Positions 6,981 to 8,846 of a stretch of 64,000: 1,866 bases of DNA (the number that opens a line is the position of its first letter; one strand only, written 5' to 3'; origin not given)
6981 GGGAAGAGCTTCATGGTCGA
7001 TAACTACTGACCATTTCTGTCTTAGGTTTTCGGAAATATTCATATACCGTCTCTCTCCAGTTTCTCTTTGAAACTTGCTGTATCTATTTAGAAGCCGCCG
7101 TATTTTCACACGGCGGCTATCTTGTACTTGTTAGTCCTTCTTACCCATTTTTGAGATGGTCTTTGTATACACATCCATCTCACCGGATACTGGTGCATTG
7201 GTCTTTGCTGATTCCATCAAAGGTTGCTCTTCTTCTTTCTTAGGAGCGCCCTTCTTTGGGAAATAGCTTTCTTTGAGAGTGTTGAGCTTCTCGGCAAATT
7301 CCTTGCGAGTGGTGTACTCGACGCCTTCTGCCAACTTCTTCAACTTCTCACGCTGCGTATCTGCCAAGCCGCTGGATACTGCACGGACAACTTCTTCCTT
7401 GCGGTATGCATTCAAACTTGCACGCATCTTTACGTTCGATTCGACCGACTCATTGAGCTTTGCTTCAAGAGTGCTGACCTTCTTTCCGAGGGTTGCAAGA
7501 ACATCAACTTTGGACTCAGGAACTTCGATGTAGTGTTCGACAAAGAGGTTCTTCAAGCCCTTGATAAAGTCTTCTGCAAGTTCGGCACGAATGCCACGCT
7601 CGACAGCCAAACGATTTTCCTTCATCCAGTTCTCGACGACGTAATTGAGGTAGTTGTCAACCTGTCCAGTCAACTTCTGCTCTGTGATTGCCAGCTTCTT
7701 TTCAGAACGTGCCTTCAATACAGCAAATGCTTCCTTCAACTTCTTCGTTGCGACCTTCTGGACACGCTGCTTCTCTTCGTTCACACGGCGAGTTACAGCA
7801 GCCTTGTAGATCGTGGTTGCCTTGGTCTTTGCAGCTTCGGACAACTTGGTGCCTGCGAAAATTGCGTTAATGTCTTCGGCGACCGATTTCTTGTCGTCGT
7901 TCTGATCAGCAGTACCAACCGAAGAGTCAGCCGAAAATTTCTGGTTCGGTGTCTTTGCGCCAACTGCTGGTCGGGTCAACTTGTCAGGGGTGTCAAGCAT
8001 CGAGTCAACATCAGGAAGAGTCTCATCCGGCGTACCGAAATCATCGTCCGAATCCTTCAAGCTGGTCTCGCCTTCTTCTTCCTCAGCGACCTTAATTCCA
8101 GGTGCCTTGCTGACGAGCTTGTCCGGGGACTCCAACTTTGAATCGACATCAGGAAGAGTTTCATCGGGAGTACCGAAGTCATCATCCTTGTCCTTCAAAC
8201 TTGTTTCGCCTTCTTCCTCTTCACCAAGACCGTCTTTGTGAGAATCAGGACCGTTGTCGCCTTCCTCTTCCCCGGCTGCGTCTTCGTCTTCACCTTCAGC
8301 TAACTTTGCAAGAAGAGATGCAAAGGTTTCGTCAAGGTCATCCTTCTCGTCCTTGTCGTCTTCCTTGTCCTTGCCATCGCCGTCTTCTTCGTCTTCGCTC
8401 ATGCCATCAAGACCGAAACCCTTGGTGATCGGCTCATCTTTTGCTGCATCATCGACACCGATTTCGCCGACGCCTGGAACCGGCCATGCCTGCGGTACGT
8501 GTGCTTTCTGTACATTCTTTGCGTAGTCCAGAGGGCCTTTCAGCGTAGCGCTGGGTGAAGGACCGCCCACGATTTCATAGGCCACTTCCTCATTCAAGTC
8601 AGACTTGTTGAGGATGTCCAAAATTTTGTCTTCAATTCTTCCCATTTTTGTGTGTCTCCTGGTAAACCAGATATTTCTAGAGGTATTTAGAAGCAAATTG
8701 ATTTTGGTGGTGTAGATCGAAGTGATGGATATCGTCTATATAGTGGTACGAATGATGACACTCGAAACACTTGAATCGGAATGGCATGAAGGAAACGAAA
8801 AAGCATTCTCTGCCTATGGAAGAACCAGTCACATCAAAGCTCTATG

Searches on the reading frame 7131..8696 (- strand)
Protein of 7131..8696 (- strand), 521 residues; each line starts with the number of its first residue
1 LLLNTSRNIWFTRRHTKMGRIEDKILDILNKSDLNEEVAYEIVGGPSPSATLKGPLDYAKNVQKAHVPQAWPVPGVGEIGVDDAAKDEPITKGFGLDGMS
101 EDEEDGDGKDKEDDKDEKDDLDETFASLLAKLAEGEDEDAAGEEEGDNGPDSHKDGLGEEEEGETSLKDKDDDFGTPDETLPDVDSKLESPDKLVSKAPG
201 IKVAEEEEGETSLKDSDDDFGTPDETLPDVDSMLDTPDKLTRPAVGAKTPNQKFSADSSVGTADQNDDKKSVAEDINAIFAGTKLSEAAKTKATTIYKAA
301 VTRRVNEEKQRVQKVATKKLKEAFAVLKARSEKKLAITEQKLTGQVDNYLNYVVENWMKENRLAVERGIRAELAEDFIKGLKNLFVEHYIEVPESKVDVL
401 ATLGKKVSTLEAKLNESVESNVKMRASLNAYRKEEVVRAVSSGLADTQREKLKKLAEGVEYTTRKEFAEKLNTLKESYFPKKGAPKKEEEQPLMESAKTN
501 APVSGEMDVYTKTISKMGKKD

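Call 89: search_protein_families(library=pfam, proteins=[window:7131-8696:-], max_evalue=0.001)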
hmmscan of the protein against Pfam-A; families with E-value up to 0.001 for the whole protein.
window:7131-8696:- (521 aa): 1 family
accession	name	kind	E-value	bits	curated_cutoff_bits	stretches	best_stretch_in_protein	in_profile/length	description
PF25623.1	T4_CASP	-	8.7e-67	225.7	27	1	272-512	1-245/247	T4-phage like capsid assembly scaffolding protein family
